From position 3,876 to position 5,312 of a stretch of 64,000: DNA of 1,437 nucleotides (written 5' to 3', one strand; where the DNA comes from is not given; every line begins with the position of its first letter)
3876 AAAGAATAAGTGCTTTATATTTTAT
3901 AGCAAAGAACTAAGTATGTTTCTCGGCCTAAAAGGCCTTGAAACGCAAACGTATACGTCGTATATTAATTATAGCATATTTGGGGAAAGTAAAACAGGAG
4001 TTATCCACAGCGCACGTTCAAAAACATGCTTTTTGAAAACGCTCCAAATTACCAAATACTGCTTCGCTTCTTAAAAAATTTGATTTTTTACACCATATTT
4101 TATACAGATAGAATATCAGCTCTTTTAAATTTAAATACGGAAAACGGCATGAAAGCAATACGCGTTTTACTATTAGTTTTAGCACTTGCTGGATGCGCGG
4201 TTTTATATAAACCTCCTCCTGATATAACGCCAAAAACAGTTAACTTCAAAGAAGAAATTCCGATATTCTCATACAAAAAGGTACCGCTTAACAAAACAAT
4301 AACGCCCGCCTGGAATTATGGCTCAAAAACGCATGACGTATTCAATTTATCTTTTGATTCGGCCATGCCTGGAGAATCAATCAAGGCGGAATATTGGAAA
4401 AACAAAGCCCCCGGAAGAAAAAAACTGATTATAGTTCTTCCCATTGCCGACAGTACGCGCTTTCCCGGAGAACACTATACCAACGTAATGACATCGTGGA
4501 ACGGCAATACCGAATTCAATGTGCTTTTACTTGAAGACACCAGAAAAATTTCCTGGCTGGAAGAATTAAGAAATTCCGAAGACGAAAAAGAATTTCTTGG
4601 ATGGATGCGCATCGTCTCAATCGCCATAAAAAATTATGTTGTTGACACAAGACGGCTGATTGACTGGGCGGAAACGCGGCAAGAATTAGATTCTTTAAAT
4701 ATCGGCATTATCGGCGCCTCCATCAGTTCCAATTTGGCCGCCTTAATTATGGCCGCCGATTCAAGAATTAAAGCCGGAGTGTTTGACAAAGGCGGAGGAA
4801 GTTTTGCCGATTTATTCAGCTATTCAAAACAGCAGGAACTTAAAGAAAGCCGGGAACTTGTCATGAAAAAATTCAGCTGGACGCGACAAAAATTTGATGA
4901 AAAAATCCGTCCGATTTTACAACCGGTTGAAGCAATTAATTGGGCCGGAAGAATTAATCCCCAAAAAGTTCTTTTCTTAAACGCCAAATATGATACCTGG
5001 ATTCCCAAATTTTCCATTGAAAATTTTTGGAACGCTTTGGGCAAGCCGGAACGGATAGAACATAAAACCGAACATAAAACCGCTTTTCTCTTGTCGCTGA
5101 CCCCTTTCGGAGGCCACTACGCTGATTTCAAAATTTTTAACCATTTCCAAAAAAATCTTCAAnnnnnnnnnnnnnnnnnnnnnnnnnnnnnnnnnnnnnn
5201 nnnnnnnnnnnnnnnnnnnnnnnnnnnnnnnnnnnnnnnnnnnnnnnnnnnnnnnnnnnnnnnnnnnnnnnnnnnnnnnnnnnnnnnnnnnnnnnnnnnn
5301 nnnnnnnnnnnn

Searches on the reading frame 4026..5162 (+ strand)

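Call 12: search_protein_families(library=pfam, proteins=[window:4026-5162:+], max_evalue=1)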
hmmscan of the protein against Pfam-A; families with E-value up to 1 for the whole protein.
window:4026-5162:+ (379 aa): 2 families
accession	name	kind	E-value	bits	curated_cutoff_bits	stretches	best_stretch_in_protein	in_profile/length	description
PF22244.2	GCE_fung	-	0.00048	20.5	27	1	209-327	88-213/231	Glucuronyl esterase, fungi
PF08840.17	BAAT_C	-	0.052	14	20.9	1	214-303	12-100/210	BAAT / Acyl-CoA thioester hydrolase C terminal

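Call 13: search_protein_families(library=ncbifam, proteins=[window:4026-5162:+], max_evalue=1)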
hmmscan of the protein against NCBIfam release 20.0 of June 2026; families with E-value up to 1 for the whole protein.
window:4026-5162:+ (379 aa): 2 families
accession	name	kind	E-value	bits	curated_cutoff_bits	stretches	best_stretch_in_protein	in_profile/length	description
NF047337.1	hydrolase_RcgR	subfamily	0.00027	20.2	182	1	200-264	166-227/332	RcgR family putative quorum lactone hydrolase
NF008048.1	PRK10781.1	equivalog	0.19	11.8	140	1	42-72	1-31/134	Rcs stress response system protein RcsF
